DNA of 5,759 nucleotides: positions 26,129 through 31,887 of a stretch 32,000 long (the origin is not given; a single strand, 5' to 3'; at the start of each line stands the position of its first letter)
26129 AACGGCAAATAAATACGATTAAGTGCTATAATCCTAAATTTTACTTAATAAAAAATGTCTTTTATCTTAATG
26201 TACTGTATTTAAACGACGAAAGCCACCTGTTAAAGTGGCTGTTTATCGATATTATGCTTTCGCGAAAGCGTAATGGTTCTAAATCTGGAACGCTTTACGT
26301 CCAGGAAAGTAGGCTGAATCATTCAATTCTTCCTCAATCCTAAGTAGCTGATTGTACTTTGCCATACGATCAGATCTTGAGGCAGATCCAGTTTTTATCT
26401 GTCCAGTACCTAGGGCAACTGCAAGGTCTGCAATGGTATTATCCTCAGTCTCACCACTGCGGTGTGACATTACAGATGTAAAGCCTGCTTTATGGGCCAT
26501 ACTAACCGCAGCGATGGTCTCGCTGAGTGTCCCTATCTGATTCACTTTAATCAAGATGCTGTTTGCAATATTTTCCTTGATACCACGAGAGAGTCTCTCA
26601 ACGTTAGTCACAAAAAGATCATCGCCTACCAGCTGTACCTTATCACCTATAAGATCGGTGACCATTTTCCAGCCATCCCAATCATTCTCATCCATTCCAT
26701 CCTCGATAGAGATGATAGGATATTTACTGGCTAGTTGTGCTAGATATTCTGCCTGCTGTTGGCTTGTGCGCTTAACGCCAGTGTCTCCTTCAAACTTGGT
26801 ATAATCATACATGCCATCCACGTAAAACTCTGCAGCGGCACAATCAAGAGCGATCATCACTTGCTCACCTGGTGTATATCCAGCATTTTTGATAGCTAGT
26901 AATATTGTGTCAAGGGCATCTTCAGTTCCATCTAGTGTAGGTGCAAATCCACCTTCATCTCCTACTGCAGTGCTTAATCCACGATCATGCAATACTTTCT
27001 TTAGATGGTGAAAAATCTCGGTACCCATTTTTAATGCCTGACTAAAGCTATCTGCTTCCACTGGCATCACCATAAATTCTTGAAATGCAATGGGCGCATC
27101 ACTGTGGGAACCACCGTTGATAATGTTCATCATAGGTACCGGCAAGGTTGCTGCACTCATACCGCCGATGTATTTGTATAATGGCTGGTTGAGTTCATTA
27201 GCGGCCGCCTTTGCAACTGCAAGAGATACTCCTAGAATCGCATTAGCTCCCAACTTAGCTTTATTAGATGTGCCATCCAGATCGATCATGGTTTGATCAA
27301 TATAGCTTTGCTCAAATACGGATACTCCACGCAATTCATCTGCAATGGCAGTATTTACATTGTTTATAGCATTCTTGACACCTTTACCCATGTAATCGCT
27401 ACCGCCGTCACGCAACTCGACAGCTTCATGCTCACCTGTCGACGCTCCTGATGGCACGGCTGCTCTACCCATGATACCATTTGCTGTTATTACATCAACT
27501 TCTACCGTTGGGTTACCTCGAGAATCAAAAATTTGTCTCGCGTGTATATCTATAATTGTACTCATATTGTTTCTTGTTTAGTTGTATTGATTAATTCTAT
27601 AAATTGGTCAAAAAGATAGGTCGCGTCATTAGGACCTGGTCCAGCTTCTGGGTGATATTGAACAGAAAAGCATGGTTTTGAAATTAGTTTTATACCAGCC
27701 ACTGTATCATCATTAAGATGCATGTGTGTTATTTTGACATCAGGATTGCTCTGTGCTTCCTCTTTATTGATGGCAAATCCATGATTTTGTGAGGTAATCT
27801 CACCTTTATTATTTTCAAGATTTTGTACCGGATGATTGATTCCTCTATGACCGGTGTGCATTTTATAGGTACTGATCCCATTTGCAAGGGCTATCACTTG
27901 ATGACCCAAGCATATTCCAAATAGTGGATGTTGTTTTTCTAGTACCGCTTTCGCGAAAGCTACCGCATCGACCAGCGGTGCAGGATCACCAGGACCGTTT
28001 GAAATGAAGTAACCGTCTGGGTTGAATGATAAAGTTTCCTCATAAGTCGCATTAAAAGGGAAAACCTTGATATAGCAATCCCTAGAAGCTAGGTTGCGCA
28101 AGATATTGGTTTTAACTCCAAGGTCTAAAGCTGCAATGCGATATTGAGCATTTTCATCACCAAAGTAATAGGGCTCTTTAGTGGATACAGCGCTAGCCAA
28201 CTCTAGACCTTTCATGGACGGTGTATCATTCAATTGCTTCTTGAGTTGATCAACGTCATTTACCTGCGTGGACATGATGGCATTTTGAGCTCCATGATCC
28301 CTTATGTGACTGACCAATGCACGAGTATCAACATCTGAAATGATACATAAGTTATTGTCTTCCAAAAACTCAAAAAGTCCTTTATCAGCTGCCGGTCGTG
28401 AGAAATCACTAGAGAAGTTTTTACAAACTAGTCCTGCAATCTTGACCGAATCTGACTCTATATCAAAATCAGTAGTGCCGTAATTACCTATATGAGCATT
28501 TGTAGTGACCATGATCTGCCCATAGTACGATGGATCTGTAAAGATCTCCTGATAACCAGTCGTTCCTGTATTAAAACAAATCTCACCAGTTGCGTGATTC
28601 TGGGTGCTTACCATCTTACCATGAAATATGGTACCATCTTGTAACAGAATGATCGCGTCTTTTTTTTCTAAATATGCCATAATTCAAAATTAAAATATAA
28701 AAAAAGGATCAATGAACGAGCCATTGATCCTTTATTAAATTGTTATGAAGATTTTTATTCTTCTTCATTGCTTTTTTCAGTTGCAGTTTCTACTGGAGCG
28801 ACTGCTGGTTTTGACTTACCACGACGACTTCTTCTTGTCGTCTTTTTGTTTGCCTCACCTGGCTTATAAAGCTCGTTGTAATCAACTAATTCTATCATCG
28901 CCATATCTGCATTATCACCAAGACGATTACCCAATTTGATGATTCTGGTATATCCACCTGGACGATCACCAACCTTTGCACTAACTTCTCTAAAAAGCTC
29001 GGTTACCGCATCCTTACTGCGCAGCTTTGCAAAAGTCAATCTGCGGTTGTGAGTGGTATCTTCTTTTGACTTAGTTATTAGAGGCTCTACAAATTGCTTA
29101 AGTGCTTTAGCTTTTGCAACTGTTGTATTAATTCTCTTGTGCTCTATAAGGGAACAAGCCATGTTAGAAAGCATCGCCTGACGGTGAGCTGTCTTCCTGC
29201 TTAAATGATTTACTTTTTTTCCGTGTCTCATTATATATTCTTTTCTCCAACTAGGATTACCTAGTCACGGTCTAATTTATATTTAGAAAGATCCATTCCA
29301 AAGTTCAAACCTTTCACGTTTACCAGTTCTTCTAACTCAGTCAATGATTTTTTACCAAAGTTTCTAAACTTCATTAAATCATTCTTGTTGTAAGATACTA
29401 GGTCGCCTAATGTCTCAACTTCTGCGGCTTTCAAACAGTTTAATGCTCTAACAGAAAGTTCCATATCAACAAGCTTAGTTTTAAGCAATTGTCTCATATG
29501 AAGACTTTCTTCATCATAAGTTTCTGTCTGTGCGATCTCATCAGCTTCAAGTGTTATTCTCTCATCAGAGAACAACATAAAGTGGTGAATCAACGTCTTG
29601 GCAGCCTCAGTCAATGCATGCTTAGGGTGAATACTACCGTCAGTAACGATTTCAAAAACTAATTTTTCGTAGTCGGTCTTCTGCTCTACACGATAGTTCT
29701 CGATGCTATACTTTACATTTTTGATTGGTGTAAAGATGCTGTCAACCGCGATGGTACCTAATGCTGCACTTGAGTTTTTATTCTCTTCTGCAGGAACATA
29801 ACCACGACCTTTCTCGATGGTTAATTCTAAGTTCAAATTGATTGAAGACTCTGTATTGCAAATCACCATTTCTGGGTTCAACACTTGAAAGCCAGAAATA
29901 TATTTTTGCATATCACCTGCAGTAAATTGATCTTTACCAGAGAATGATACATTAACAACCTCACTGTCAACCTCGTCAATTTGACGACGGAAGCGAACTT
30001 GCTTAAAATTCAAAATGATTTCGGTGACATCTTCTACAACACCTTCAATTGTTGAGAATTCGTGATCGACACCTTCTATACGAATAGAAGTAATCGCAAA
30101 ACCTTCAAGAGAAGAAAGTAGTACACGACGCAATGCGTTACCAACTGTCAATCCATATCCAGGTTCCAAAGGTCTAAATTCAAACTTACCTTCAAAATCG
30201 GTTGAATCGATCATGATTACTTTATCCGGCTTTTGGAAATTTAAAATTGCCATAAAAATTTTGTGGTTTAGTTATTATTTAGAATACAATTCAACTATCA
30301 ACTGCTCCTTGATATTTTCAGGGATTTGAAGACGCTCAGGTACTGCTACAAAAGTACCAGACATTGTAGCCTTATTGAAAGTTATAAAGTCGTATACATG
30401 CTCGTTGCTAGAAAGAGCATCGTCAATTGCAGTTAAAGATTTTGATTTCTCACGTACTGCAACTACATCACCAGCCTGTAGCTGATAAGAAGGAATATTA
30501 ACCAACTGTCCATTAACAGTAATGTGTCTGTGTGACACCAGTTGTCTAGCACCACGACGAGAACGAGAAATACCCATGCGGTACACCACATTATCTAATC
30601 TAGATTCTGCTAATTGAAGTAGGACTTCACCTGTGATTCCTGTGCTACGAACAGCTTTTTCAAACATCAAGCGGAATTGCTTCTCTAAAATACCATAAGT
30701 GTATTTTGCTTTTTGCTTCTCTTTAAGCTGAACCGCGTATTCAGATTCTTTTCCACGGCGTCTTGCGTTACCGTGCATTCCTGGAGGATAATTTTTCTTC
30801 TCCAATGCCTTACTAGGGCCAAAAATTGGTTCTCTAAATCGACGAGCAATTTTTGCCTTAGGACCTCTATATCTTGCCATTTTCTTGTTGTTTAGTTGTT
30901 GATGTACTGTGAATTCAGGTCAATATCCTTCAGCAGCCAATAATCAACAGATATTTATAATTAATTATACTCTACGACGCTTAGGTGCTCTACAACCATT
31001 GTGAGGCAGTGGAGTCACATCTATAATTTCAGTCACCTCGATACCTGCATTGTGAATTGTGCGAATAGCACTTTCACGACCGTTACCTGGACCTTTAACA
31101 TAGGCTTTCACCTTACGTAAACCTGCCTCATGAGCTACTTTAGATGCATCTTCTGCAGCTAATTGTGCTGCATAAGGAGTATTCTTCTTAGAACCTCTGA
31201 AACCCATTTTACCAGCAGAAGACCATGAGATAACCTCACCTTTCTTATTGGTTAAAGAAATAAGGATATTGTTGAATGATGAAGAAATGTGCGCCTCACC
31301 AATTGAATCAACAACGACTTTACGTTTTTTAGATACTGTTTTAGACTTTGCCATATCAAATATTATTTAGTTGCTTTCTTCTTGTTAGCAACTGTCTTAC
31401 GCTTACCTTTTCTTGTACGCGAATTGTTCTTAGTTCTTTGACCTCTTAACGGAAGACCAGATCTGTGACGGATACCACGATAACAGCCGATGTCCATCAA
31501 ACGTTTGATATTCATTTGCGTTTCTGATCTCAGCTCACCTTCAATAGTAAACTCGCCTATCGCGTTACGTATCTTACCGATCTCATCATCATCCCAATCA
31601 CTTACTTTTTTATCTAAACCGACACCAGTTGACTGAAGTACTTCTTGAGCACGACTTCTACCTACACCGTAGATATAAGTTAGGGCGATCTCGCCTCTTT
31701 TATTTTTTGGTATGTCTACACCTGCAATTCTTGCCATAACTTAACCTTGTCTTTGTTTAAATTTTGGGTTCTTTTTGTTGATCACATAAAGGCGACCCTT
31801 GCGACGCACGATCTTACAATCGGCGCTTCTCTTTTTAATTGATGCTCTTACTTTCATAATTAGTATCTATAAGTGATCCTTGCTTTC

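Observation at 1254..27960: Hyper-abundant 14-nt perfect palindrome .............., present inside genes in two reading frames (HIP-like)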

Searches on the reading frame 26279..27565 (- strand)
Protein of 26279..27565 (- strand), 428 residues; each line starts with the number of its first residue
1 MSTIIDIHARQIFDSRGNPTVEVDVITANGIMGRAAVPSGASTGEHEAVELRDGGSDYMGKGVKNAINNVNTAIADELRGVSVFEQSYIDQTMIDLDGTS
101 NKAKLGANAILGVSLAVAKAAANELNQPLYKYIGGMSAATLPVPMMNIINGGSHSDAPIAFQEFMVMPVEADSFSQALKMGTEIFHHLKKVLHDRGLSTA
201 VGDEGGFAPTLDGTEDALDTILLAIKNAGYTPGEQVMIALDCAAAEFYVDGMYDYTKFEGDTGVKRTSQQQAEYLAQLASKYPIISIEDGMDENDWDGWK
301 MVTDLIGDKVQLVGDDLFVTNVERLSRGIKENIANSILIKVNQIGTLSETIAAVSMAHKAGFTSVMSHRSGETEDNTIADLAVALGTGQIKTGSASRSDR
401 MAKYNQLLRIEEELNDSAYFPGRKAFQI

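Call 7: search_protein_families(library=ncbifam, proteins=[window:26279-27565:-])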
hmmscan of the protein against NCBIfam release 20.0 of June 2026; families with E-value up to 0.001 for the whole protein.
window:26279-27565:- (428 aa): 3 families
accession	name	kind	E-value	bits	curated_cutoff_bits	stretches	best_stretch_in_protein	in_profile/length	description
TIGR01060.2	eno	equivalog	1.4e-200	666.4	300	1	4-427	1-423/425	phosphopyruvate hydratase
NF006223.0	PRK08350.1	equivalog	9.4e-27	94.2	624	1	1-151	1-137/341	hypothetical protein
TIGR02534.1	mucon_cyclo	subfamily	1.8e-06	27.3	334.95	0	52-184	48-169/368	muconate/chloromuconate family cycloisomerase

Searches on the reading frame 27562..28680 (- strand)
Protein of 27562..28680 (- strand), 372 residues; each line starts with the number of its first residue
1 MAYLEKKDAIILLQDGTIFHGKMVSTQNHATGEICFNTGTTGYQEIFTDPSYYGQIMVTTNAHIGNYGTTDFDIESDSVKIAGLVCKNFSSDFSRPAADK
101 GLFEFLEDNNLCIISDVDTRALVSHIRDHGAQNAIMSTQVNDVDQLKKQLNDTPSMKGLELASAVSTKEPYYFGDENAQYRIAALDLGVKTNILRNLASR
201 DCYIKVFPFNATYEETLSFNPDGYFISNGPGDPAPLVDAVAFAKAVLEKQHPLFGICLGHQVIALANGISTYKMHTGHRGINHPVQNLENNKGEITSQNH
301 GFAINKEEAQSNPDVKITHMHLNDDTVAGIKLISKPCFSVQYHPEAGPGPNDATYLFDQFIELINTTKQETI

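Call 7: search_protein_families(library=ncbifam, proteins=[window:27562-28680:-])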
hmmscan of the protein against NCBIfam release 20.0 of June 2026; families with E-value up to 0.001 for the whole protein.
window:27562-28680:- (372 aa): 22 families
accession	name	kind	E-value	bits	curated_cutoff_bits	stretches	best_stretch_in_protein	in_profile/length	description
TIGR01368.1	CPSaseIIsmall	equivalog_domain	1.3e-132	442.1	307.35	1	9-365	1-360/361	glutamine-hydrolyzing carbamoyl-phosphate synthase small subunit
NF009475.0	PRK12838.1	equivalog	1.2e-118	396.2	221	1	9-369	3-358/359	carbamoyl phosphate synthase small subunit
TIGR00888.1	guaA_Nterm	equivalog_domain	9.3e-14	51.2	172.15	1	192-362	13-182/188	glutamine-hydrolyzing GMP synthase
NF011201.0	PRK14607.1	equivalog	1.8e-12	46.7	670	1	210-363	34-188/534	bifunctional anthranilate synthase component II/anthranilate phosphoribosyltransferase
TIGR01823.1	PabB-fungal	equivalog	7.5e-12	44.3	442.55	1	226-369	59-209/742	aminodeoxychorismate synthase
NF001975.0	PRK00758.1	equivalog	4.4e-11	42.7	198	1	193-364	17-182/185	GMP synthase subunit A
NF000848.1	PRK00074.1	equivalog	1.1e-10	40.7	400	1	192-367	13-190/512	glutamine-hydrolyzing GMP synthase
NF005849.0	PRK07765.1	equivalog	4e-10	39.3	308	1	214-346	40-175/219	aminodeoxychorismate/anthranilate synthase component II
TIGR00566.1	trpG_papA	subfamily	7.7e-10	38.8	121.05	1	221-346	44-176/192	glutamine amidotransferase of anthranilate synthase or aminodeoxychorismate synthase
NF010081.0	PRK13566.1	equivalog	1.7e-09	36.5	645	1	218-346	569-700/729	anthranilate synthase component I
TIGR01815.1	TrpE-clade3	equivalog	8.4e-08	30.6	739.15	1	220-346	559-688/717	anthranilate synthase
NF005799.0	PRK07649.1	equivalog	1.9e-07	30.8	327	1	212-362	35-186/195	aminodeoxychorismate/anthranilate synthase component II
NF041322.1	Anth_synII_Halo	equivalog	7.3e-07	29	320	1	203-346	24-173/190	anthranilate synthase component II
NF005367.0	PRK06895.1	equivalog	1.1e-06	28.7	265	1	225-346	48-172/190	anthranilate synthase component II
NF005271.0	PRK06774.1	equivalog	5.9e-06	25.8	340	1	218-346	41-175/191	aminodeoxychorismate synthase component II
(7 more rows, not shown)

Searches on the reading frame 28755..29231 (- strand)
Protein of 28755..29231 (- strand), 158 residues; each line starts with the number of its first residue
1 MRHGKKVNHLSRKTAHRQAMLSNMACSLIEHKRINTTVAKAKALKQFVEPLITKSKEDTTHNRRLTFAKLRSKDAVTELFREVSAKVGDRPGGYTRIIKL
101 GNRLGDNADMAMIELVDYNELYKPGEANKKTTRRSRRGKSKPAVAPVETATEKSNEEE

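Call 33: search_protein_families(library=pfam, proteins=[window:28755-29231:-], max_evalue=0.00001)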
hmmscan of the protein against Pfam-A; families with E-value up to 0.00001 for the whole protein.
window:28755-29231:- (158 aa): 1 family
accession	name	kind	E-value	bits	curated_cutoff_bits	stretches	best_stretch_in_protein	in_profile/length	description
PF01196.24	Ribosomal_L17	-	8.6e-37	126.4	27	1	20-116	1-97/97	Ribosomal protein L17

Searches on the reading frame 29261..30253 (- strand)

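Call 33: search_protein_families(library=pfam, proteins=[window:29261-30253:-], max_evalue=0.00001)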
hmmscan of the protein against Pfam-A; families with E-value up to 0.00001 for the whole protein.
window:29261-30253:- (330 aa): 3 families
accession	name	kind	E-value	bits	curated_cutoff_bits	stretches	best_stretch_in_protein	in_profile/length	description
PF01000.31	RNA_pol_A_bac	-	2.7e-30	105.5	33.9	1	57-175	1-119/119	RNA polymerase Rpb3/RpoA insert domain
PF01193.29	RNA_pol_L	-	1e-24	86.5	24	1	27-225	1-74/74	RNA polymerase Rpb3/Rpb11 dimerisation domain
PF03118.21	RNA_pol_A_CTD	-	6.3e-22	77.5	23.8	1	248-310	2-64/67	Bacterial RNA polymerase, alpha chain C terminal domain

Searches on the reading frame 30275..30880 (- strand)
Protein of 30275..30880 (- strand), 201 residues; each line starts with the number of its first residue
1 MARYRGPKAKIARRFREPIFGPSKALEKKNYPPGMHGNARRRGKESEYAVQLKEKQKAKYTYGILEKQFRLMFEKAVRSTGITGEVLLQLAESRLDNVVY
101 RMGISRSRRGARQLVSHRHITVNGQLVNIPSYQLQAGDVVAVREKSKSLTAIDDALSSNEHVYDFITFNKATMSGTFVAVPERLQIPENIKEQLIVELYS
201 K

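Call 33: search_protein_families(library=pfam, proteins=[window:30275-30880:-], max_evalue=0.00001)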
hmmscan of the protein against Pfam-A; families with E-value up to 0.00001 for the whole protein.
window:30275-30880:- (201 aa): 2 families
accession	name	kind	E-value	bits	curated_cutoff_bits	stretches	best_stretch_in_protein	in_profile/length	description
PF00163.24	Ribosomal_S4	-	9.5e-27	94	23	1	3-92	1-95/95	Ribosomal protein S4/S9 N-terminal domain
PF01479.30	S4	-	2.7e-19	69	22.8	1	94-140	2-48/48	S4 domain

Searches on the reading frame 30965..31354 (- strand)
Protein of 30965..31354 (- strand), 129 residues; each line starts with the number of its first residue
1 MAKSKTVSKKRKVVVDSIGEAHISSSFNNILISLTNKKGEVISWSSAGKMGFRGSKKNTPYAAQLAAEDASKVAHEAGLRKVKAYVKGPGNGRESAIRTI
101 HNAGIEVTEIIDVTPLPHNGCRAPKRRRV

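Call 33: search_protein_families(library=pfam, proteins=[window:30965-31354:-], max_evalue=0.00001)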
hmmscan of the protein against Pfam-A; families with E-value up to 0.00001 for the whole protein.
window:30965-31354:- (129 aa): 1 family
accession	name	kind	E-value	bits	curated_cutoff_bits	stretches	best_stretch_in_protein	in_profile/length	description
PF00411.24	Ribosomal_S11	-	5.3e-42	143.1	25.1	1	19-128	1-110/110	Ribosomal protein S11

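Call 68: find_encoding_contigs(protein=window:30965-31354:-, flank=10000, max_places=10)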
Protein window:30965-31354:- (129 aa): no gene with exactly this product is on record in the collection.

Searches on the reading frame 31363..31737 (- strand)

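Call 33: search_protein_families(library=pfam, proteins=[window:31363-31737:-], max_evalue=0.00001)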
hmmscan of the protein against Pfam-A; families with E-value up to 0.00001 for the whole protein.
window:31363-31737:- (124 aa): 1 family
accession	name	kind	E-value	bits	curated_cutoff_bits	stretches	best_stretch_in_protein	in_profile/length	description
PF00416.27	Ribosomal_S13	-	1.2e-32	113.5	31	2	63-108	83-128/128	Ribosomal protein S13/S18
